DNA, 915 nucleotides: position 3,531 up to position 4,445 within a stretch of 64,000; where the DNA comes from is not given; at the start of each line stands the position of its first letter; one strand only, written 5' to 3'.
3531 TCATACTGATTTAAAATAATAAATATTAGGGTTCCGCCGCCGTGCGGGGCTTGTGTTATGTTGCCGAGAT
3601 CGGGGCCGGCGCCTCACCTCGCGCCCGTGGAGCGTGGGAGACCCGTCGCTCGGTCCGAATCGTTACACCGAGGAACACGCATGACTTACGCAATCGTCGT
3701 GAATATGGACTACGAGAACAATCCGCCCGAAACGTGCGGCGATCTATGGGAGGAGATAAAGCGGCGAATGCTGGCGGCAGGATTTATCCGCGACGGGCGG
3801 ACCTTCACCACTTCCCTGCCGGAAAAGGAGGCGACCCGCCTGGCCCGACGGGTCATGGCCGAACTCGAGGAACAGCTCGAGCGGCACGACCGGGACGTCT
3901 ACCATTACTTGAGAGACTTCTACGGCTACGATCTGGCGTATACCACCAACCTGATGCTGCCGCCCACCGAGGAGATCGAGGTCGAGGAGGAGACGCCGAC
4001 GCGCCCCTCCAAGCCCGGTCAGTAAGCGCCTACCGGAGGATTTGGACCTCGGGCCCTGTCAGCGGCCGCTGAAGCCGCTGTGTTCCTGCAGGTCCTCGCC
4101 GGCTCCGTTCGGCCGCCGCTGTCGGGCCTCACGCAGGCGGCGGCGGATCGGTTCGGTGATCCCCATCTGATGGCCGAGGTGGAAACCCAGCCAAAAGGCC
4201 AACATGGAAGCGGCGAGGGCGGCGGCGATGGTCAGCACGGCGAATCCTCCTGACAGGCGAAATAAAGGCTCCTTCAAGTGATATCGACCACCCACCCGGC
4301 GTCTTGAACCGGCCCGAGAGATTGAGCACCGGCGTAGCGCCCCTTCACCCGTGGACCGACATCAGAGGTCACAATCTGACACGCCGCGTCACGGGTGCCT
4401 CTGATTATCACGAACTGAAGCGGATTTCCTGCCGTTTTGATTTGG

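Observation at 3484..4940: AT-rich tract and orphan VapD (Cas2-like) gene: likely small horizontally acquired islet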

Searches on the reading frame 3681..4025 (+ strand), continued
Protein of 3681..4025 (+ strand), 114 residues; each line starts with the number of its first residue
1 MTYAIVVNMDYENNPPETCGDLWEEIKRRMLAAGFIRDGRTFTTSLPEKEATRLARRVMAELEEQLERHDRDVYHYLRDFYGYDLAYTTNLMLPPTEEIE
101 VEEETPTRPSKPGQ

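Call 48: list_cluster_members(proteins=[P0009, P0012, P0019, P0022, P0029, P0041, P0051, P0063, P0070, P0085])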
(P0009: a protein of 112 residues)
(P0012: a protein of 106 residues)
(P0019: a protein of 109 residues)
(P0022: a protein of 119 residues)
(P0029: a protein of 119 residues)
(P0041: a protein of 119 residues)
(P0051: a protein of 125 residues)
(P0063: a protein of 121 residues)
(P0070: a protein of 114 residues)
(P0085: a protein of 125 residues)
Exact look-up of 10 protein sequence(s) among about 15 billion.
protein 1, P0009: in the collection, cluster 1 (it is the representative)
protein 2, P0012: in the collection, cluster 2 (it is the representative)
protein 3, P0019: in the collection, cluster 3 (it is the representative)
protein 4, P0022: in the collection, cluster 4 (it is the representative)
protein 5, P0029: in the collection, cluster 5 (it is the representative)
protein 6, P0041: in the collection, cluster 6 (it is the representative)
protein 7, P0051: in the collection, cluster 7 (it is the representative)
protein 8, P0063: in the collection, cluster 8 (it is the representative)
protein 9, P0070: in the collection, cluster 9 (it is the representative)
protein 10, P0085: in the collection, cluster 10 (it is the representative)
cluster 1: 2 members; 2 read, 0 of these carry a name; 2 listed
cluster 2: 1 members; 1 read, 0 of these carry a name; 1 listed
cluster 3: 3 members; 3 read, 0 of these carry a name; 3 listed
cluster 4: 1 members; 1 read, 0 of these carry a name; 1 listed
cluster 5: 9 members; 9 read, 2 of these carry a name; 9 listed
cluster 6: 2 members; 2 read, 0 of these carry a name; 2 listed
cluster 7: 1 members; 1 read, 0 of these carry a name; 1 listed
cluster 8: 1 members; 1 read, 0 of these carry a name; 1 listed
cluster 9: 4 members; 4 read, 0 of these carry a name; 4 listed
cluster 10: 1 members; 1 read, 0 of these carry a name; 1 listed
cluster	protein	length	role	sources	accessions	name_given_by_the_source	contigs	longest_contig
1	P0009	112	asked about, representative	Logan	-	-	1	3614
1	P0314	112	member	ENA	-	-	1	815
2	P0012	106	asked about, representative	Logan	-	-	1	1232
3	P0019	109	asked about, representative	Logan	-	-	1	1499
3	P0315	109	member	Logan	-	-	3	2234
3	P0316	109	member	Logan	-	-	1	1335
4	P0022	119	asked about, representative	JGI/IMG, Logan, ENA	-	-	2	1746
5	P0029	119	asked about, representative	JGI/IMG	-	-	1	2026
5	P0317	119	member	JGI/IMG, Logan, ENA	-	hypothetical protein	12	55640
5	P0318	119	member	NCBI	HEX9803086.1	MAG TPA: hypothetical protein VGB35_07510 [Gammaproteobacteria bacterium]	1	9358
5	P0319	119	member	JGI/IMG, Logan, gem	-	-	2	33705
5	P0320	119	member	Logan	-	-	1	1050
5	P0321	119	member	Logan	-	-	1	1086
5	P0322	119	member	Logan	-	-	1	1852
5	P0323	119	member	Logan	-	-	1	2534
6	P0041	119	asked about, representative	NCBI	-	-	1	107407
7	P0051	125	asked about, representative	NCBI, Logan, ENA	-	-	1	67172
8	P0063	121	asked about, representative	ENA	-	-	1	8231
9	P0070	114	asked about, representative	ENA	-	-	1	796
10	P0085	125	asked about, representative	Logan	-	-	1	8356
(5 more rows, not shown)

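Call 49: find_encoding_contigs(protein=P0022, flank=5000, max_places=3)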
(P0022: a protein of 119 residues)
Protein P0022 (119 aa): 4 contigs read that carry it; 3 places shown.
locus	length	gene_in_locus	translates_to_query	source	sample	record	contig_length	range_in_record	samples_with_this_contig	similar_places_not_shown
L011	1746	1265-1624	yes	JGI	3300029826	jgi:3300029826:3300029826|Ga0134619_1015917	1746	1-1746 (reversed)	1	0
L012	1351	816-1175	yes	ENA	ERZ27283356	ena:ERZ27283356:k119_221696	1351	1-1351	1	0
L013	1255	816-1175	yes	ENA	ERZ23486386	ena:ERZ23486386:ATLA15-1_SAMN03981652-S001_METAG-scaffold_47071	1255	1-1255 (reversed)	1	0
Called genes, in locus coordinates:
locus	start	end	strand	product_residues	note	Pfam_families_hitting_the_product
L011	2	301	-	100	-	?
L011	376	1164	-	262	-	PF01564:Spermine_synth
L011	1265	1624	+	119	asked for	-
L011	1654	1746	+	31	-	?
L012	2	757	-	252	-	?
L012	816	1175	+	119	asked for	-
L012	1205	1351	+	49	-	?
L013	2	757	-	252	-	?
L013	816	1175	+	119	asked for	-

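Call 50: find_encoding_contigs(protein=P0041, flank=5000, max_places=2)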
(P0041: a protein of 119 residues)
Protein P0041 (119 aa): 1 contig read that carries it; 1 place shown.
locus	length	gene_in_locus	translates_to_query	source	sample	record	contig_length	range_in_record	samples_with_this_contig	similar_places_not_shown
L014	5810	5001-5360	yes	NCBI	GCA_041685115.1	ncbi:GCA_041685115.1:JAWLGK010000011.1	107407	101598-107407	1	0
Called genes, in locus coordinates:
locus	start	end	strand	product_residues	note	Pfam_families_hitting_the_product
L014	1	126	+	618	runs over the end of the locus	PF00920:ILVD_EDD_N, PF24877:ILV_EDD_C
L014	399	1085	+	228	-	PF00072:Response_reg, PF00486:Trans_reg_C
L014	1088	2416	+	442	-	PF11808:PhoR, PF00512:HisKA, PF02518:HATPase_c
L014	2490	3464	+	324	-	PF12849:PBP_like_2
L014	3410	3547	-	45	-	-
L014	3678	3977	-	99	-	-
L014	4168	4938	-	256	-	PF01564:Spermine_synth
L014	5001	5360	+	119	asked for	-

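Call 51: find_encoding_contigs(protein=P0051, flank=5000, max_places=2)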
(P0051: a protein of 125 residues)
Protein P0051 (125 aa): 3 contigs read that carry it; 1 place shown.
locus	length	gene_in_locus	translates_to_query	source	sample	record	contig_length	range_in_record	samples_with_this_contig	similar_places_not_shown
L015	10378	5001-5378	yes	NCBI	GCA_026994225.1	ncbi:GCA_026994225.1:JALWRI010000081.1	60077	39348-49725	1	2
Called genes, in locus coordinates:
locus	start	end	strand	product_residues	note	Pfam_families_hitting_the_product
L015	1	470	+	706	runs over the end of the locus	-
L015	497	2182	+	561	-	-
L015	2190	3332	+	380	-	PF01041:DegT_DnrJ_EryC1, PF00155:Aminotran_1_2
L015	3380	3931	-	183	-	PF00132:Hexapep (faint)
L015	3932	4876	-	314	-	PF00535:Glycos_transf_2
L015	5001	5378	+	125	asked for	-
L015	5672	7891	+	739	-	PF04879:Molybdop_Fe4S4, PF00384:Molybdopterin, PF01568:Molydop_binding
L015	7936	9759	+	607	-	PF12838:Fer4_7 (faint), PF13187:Fer4_9 (faint), PF12797:Fer4_2 (faint), PF13247:Fer4_11, PF00037:Fer4 (weak), PF13237:Fer4_10 (weak), PF04976:DmsC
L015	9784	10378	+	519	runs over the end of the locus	PF01078:Mg_chelatase (faint), PF20030:bpMoxR, PF07728:AAA_5, PF17868:AAA_lid_8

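Call 52: find_encoding_contigs(protein=P0317, flank=5000, max_places=2)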
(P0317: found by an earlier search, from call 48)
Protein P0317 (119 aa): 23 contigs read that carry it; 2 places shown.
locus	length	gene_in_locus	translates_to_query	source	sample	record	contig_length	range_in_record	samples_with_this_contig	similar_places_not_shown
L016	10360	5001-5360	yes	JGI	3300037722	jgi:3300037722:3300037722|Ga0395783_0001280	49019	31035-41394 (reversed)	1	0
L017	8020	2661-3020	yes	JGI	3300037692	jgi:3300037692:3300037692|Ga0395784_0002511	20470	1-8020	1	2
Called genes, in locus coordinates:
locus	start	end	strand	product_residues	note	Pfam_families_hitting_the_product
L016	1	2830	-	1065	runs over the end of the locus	PF17159:MASE3, PF08448:PAS_4, PF00989:PAS, PF08448:PAS_4, PF13188:PAS_8, PF13426:PAS_9, PF00990:GGDEF, PF00563:EAL, +1 more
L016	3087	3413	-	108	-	-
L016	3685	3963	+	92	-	-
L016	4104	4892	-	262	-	PF01564:Spermine_synth (weak)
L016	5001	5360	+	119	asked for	-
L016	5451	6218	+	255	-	PF01863:YgjP-like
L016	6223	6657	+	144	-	-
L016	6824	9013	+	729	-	PF00528:BPD_transp_1 (weak)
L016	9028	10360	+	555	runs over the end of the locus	PF00528:BPD_transp_1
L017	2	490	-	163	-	?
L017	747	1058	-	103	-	-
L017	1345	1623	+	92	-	-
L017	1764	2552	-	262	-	PF01564:Spermine_synth (weak)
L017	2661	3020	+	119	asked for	-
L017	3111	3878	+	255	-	PF01863:YgjP-like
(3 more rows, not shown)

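Call 68: fold_search(model_id=the predicted structure, library=pdb)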
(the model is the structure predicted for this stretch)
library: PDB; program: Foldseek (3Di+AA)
matches with E <= 10: 530; with E <= 0.001: 3
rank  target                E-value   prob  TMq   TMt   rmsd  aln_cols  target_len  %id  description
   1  6zi1_AAA              3.9e-04  1.00  0.51  0.67   3.3        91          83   18  Crystal structure of the isolated H. influenzae VapD toxin (D7N mutant) (released 2020-10-14)
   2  6zi0                  5.7e-04  1.00  0.53  0.64   3.5        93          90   16  Crystal structure of the isolated H. influenzae VapD toxin (wildtype) (released 2020-10-14)
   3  6zi1_BBB              7.4e-04  1.00  0.53  0.71   2.7        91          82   15  Crystal structure of the isolated H. influenzae VapD toxin (D7N mutant) (released 2020-10-14)
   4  6zn8_A                3.0e-03  1.00  0.56  0.68   3.4        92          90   15  Crystal structure of the H. influenzae VapXD toxin-antitoxin complex (released 2020-11-04)
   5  3ui3_B                3.4e-03  1.00  0.51  0.55   5.3       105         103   13  Structural and Biochemical Characterization of HP0315 from Helicobacter pylori as a VapD Protein with an Endoribonucle (released 2012-02-08)
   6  6zn8_B                4.7e-03  1.00  0.57  0.69   3.2        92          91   15  Crystal structure of the H. influenzae VapXD toxin-antitoxin complex (released 2020-11-04)
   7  4rjv_C                8.5e-03  0.72  0.26  0.32   5.3        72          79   21  Crystal Structure of a De Novo Designed Ferredoxin Fold, Northeast Structural Genomics Consortium (NESG) Target OR461 (released 2014-10-22)
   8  3ui3_A                1.3e-02  0.99  0.50  0.42   5.3       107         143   13  Structural and Biochemical Characterization of HP0315 from Helicobacter pylori as a VapD Protein with an Endoribonucle (released 2012-02-08)
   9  9kan_A                1.6e-02  1.00  0.53  0.56   3.7        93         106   18  Crystal structure of the C. jejuni VapD-VapW toxin-antitoxin complex (released 2025-02-12)
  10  4rjv_A                1.6e-02  0.89  0.35  0.43   6.4        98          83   13  Crystal Structure of a De Novo Designed Ferredoxin Fold, Northeast Structural Genomics Consortium (NESG) Target OR461 (released 2014-10-22)
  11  6i6e                  3.0e-02  0.96  0.45  0.52   7.2       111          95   16  Circular permutant of ribosomal protein S6, swap strand 1 , L10A mutant (released 2019-11-27)
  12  4rjv_B                4.4e-02  0.72  0.34  0.42   5.3        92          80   15  Crystal Structure of a De Novo Designed Ferredoxin Fold, Northeast Structural Genomics Consortium (NESG) Target OR461 (released 2014-10-22)
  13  6i69                  5.4e-02  0.89  0.43  0.49   6.9       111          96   17  Circular permutant of ribosomal protein S6, adding 5aa to C terminal of P97-3, L10A mutant (released 2019-11-27)
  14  5xvn_F                5.4e-02  0.72  0.37  0.39   9.4       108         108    9  E. far Cas1-Cas2/prespacer binary complex (released 2017-10-04)
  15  4pww                  7.0e-02  0.44  0.26  0.32   5.5        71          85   24  Crystal Structure of Engineered Protein. Northeast Structural Genomics Consortium Target OR494. (released 2014-04-09)
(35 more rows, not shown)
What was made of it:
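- On VapD family: The Foldseek top six hits are all VapD, probability 1.00, target-normalised TM 0.55-0.71 (call 68).
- The Foldseek top six hits are all VapD, E 4e-4 to 5e-3 (call 68).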

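Call 84: search_dna_similar(query=window:3681-4025:+, collection=plasmids, mode=protein, max_evalue=0.01, max_rows=10)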
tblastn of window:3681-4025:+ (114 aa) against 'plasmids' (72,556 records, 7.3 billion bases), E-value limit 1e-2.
No match.

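Call 85: search_dna_similar(query=window:3681-4025:+, collection=phages, mode=protein, max_evalue=0.01, max_rows=10)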
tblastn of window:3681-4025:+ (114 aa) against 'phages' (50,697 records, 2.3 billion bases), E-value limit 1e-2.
No match.
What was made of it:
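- On Genomic island or islet: No tblastn hit in the plasmid or phage collections (calls 84, 85).
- Closest known: VapD endoribonuclease. Different: It was never found on plasmids or phages (calls 84, 85) and is stably syntenic in the chromosome.
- There are no plasmid or phage homologues (calls 84, 85).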

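Call 103: search_protein_families(library=ncbifam, proteins=[L009:6001-6327:+], max_evalue=1)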
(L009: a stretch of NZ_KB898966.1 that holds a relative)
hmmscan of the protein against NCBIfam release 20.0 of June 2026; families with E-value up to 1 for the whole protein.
L009:6001-6327:+ (108 aa): 0 families

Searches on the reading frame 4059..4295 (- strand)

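Call 4: search_protein_families(library=pfam, proteins=[window:4059-4295:-], max_evalue=1)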
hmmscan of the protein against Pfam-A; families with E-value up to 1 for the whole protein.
window:4059-4295:- (78 aa): 2 families
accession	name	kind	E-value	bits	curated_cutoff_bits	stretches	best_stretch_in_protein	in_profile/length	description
PF09335.16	VTT_dom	-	0.005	17.8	33.9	1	19-61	20-57/123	VTT domain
PF07219.19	HemY_N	-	0.06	13.9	31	1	15-61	15-61/107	HemY protein N-terminus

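Call 5: search_protein_families(library=ncbifam, proteins=[window:4059-4295:-], max_evalue=1)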
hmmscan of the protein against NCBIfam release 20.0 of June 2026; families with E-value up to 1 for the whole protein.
window:4059-4295:- (78 aa): 0 families

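Call 18: search_protein_families(library=padloc, proteins=[window:4059-4295:-], max_evalue=1)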
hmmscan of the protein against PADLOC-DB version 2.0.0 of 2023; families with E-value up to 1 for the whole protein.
window:4059-4295:- (78 aa): 1 family
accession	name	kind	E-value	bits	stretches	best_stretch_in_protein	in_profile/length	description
PDLC01879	CARF3--CARF_TM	-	0.012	13.2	1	5-33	100-128/222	-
